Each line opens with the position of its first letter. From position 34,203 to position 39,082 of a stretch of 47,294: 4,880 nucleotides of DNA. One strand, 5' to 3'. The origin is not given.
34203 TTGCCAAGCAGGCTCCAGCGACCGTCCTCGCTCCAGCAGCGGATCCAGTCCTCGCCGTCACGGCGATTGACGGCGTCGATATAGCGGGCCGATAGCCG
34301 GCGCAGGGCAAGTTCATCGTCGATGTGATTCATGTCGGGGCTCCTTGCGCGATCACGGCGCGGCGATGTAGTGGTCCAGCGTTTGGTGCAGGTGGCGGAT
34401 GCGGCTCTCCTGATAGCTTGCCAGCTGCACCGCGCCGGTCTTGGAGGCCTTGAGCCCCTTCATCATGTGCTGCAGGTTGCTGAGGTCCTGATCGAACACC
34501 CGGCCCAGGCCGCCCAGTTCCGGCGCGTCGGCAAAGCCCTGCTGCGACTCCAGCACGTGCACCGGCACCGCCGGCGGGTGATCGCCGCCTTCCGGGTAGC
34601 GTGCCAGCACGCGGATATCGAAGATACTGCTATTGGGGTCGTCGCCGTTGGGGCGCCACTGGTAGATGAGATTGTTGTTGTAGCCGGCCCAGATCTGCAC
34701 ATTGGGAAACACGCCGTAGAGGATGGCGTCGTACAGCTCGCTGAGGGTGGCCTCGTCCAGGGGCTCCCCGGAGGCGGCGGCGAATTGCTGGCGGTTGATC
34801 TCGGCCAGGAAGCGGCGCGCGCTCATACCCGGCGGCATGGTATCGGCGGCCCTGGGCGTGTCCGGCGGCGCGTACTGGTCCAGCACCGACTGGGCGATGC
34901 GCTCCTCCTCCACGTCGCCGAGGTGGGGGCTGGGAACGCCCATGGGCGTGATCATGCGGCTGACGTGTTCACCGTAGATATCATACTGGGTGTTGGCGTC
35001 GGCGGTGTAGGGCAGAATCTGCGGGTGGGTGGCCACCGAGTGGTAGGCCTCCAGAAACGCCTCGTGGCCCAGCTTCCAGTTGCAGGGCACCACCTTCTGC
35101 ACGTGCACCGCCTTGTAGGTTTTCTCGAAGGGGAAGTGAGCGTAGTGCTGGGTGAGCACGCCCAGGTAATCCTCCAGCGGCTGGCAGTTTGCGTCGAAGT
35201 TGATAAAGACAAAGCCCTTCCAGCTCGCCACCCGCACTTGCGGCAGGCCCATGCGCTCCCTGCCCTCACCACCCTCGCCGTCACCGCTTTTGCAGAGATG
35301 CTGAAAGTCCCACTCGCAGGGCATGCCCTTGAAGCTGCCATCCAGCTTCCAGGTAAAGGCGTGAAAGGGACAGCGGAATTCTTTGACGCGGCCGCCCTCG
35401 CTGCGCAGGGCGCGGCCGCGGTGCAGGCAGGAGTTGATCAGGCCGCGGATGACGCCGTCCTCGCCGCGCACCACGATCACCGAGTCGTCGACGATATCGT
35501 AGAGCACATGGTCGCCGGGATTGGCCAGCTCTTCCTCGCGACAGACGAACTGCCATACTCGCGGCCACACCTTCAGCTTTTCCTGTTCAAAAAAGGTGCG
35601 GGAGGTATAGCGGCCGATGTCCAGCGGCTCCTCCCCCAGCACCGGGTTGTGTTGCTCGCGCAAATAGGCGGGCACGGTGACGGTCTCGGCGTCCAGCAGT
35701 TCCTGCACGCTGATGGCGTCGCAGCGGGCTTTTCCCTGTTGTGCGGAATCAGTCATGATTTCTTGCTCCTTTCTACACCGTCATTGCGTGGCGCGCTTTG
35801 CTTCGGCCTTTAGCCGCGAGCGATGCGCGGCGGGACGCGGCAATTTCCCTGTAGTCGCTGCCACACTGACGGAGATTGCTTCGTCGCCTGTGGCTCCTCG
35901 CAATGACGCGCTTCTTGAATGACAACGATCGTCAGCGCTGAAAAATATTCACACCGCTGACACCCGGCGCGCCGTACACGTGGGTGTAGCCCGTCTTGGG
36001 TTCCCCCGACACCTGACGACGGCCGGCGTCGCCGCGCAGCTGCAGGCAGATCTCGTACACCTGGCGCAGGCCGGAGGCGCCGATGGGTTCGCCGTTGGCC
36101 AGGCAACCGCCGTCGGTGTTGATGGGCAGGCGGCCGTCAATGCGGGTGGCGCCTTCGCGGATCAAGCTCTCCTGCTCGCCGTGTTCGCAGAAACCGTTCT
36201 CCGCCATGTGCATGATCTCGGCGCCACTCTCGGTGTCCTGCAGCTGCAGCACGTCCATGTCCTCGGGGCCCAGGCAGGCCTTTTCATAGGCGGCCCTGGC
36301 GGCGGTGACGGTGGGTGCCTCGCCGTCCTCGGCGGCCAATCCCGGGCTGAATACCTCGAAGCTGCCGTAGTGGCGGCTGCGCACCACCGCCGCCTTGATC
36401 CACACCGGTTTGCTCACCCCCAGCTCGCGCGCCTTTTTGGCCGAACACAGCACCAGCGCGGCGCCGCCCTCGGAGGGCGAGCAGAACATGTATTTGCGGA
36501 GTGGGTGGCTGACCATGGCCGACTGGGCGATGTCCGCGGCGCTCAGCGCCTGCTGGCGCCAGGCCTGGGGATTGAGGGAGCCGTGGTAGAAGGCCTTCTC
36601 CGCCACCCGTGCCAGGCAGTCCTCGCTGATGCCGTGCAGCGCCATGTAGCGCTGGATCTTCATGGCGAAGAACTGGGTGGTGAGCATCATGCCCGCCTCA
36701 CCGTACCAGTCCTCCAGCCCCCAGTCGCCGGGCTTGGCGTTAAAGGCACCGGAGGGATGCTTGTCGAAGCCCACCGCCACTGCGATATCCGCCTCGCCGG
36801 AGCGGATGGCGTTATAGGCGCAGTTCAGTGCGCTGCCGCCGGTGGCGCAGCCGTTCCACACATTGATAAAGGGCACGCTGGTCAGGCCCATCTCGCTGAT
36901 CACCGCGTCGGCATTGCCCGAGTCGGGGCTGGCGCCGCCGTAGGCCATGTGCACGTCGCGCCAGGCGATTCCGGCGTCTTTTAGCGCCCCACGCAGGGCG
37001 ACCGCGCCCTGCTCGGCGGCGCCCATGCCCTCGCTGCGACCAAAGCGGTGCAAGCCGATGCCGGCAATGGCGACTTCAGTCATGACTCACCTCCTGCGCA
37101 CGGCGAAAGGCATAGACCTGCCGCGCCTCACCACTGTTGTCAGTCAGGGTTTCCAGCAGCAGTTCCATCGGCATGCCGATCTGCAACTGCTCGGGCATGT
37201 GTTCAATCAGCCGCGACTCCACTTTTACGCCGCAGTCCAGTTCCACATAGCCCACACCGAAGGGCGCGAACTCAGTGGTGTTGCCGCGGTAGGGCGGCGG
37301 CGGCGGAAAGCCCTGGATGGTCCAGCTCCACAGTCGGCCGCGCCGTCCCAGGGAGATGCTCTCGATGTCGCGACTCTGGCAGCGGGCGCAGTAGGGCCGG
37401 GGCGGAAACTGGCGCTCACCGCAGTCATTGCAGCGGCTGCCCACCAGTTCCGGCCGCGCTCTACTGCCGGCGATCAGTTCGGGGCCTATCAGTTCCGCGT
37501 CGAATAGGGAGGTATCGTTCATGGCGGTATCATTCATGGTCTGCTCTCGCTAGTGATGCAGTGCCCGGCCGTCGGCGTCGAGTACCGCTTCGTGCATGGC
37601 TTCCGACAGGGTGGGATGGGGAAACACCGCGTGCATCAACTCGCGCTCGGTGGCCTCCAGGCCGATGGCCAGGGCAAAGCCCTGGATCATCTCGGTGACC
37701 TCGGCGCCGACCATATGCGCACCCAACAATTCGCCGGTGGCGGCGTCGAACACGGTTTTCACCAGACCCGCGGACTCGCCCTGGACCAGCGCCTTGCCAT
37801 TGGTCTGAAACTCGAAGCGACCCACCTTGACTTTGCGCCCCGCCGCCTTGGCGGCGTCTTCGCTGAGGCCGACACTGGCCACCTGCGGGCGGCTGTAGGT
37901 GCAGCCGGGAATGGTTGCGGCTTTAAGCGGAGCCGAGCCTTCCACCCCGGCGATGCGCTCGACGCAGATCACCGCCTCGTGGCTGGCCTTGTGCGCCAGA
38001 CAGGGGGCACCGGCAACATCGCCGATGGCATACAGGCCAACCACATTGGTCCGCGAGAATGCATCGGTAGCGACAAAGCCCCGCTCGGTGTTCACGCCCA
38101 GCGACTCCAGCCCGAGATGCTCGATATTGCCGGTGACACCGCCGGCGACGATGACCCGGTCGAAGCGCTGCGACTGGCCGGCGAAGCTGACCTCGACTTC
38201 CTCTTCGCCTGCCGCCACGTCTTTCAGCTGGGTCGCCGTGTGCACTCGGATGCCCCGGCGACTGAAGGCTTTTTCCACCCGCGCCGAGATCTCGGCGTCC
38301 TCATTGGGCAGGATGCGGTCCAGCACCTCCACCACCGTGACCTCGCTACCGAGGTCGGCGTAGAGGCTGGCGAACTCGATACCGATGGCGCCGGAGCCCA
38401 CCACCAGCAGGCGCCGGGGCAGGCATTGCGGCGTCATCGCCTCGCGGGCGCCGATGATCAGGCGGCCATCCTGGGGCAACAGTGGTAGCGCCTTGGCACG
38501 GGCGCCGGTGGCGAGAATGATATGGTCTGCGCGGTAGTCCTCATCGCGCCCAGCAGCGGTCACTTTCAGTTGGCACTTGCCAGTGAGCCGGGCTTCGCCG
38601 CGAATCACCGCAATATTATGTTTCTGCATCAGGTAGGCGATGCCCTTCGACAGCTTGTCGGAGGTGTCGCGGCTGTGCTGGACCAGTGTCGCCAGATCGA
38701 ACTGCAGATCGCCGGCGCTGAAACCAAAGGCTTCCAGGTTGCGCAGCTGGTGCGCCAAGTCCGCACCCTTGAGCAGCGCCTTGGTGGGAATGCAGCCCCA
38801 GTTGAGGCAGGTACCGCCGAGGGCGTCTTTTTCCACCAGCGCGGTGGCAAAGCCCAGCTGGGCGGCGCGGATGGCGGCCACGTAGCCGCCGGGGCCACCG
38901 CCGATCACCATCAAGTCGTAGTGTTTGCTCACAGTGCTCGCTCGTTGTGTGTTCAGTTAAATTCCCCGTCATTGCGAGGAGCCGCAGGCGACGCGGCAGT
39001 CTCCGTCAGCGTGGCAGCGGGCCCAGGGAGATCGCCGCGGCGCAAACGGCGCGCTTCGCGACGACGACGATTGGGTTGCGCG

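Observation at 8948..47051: An AT-rich inverted repeat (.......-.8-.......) occurs 8 times, always in a promoter region of the catabolic cluster, suggesting a single-regulator regulon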

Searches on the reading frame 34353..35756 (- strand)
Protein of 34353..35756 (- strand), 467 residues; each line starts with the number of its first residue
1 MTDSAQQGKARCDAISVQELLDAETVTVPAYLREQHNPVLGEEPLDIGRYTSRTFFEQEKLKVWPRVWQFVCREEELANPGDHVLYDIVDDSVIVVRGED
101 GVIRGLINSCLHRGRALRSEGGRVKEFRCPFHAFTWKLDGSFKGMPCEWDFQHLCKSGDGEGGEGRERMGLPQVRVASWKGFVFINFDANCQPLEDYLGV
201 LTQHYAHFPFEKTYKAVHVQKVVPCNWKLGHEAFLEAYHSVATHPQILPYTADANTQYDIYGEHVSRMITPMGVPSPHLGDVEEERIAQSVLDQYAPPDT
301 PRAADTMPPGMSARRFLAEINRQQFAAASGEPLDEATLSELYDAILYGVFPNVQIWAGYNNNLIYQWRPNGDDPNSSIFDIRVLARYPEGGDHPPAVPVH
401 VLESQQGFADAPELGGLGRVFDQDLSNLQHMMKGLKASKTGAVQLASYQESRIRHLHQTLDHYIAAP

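Call 9: search_protein_families(library=pfam, proteins=[window:34353-35756:-])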
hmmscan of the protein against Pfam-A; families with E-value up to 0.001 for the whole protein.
window:34353-35756:- (467 aa): 2 families
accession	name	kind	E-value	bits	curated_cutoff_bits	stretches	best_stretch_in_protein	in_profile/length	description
PF00848.25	Ring_hydroxyl_A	-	2e-17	64.2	24.9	1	218-465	13-207/208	Ring hydroxylating alpha subunit (catalytic domain)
PF00355.32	Rieske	-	7e-14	51.9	20.3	1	68-148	2-81/88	Rieske [2Fe-2S] domain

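Call 19: search_protein_families(library=ncbifam, proteins=[window:34353-35756:-], max_evalue=0.00001)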
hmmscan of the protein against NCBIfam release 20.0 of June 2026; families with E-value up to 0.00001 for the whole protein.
window:34353-35756:- (467 aa): 5 families
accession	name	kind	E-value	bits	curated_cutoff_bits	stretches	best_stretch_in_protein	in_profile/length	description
NF058607.1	GlBtMonoOxGbcA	equivalog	6e-27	94.1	670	1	49-249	37-227/420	glycine betaine monooxygenase oxygenase subunit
NF042946.1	3PPDioc_HcaE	equivalog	1.5e-25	90.1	830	1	50-246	21-216/450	3-phenylpropionate/cinnamic acid dioxygenase subunit alpha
NF041684.1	ant_diox_AndAc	equivalog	2.1e-23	82.6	750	1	50-244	28-222/418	anthranilate 1,2-dioxygenase large subunit AndAc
TIGR03228.1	anthran_1_2_A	equivalog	1.2e-21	77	671.9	1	50-245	21-214/438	anthranilate 1,2-dioxygenase large subunit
TIGR03229.1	benzo_1_2_benA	equivalog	1.4e-15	57.1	780.95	1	49-246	20-217/433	benzoate 1,2-dioxygenase large subunit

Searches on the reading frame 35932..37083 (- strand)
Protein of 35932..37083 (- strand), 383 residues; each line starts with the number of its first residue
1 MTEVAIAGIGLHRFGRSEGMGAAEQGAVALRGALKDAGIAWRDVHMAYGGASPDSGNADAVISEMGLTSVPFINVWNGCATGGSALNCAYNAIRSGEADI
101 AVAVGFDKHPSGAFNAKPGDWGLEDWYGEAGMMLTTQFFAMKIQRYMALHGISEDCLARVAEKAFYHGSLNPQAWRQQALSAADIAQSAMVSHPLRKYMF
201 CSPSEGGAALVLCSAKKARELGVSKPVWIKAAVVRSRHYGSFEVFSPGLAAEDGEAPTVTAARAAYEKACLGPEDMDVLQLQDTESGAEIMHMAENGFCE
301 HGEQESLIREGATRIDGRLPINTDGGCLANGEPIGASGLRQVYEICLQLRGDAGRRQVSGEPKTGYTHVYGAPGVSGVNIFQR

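Call 9: search_protein_families(library=pfam, proteins=[window:35932-37083:-])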
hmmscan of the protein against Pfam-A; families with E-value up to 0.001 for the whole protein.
window:35932-37083:- (383 aa): 4 families
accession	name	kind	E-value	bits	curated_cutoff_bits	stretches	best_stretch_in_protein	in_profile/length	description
PF22691.2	Thiolase_C_1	-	1.7e-29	102.9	28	1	258-372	20-132/144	Thiolase C-terminal domain-like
PF00108.29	Thiolase_N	-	2.2e-08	34.2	26.4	1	17-165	18-181/260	Thiolase, N-terminal domain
PF02803.24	Thiolase_C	-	2.5e-06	27.6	27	1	259-355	25-103/123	Thiolase, C-terminal domain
PF00109.32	ketoacyl-synt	-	0.00028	21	20.8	1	74-108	169-203/252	Beta-ketoacyl synthase, N-terminal domain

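Call 19: search_protein_families(library=ncbifam, proteins=[window:35932-37083:-], max_evalue=0.00001)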
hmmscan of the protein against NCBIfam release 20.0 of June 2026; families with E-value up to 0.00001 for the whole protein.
window:35932-37083:- (383 aa): 28 families (the best 25 are shown)
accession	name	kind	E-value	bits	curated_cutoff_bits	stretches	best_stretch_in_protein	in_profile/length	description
NF006102.0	PRK08256.1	subfamily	2.3e-73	247.5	436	1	2-383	3-392/394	lipid-transfer protein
NF004715.0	PRK06059.1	equivalog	2e-68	231.2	424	1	2-372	4-388/399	lipid-transfer protein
NF004720.0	PRK06064.1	subfamily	2.8e-68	230.5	420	1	1-382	1-386/389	thiolase domain-containing protein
NF009228.0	PRK12578.1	subfamily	6.3e-61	206.1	485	1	3-374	4-377/387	thiolase domain-containing protein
NF004810.0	PRK06157.1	equivalog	7e-57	193.4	403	1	2-373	7-385/400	acetyl-CoA acetyltransferase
NF053570.1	AcCoTHIOL_METTL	equivalog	3.9e-53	180.7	600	1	1-381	1-381/385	acetyl-CoA acetyltransferase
NF053628.1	BnzsclthlBbsBGT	equivalog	3.8e-52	177.4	750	1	3-378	6-375/389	benzoylsuccinyl-CoA thiolase subunit BbsB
NF006180.0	PRK08313.1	subfamily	6.3e-45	153.7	514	1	2-372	4-372/389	thiolase domain-containing protein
NF005892.0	PRK07855.1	subfamily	2.3e-44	151.8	469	1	3-363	7-371/390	lipid-transfer protein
NF004811.0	PRK06158.1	subfamily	6.4e-42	143.9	421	1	3-361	9-358/384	acetyl-CoA acetyltransferase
NF004982.0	PRK06365.1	equivalog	5e-40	137.8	695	2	60-232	79-253/430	thiolase domain-containing protein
NF005704.0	PRK07516.1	subfamily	1.3e-39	136.3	412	1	2-365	2-369/389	thiolase domain-containing protein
NF004721.0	PRK06065.1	equivalog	6.9e-37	127.2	455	1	3-371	11-380/393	thiolase domain-containing protein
NF006010.0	PRK08142.1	subfamily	1.3e-35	122.9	462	1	6-354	9-354/388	thiolase domain-containing protein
NF004722.0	PRK06066.1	equivalog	1e-29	103.7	516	1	137-361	144-363/385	thiolase domain-containing protein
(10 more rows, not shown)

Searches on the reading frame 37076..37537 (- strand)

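Call 9: search_protein_families(library=pfam, proteins=[window:37076-37537:-])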
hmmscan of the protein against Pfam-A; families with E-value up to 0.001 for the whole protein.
window:37076-37537:- (153 aa): 2 families
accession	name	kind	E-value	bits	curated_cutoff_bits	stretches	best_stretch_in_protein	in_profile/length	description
PF01796.24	OB_ChsH2_C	-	4.1e-14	52.7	27.1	1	63-126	4-62/65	ChsH2, C-terminal OB-fold domain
PF12172.15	zf-ChsH2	-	4.1e-12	46.1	23.2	1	26-59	4-37/37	ChsH2, rubredoxin-like zinc ribbon domain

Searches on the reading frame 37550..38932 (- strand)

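Call 9: search_protein_families(library=pfam, proteins=[window:37550-38932:-])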
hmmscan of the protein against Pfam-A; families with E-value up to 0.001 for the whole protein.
window:37550-38932:- (460 aa): 10 families
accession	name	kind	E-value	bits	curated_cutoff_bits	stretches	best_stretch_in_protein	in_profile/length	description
PF07992.20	Pyr_redox_2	-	2.7e-69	234.3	26.1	1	5-320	1-291/291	Pyridine nucleotide-disulphide oxidoreductase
PF02852.28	Pyr_redox_dim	-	8.7e-37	126.1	25.3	1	341-449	1-109/110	Pyridine nucleotide-disulphide oxidoreductase, dimerisation domain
PF00070.33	Pyr_redox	-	4e-21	75.8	22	1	174-249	1-78/82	Pyridine nucleotide-disulphide oxidoreductase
PF13738.12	Pyr_redox_3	-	6.9e-15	55.5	30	1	129-304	119-305/305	Pyridine nucleotide-disulphide oxidoreductase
PF01134.28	GIDA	-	6.4e-11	42.4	22.1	1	6-145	1-151/391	Glucose inhibited division protein A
PF12831.13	FAD_oxidored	-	7.8e-08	32.5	27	1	6-42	1-38/416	FAD dependent oxidoreductase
PF13450.12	NAD_binding_8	-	2.9e-07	31.1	21.9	1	9-45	1-38/68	NAD(P)-binding Rossmann-like domain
PF03486.20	HI0933_like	-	4.9e-07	29.9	50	0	6-37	2-33/244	HI0933-like protein Rossmann domain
PF00890.30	FAD_binding_2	-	1.1e-05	25.2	20.4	1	6-40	1-35/414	FAD binding domain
PF02737.24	3HCDH_N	-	0.0007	20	22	0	177-235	4-62/180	3-hydroxyacyl-CoA dehydrogenase, NAD binding domain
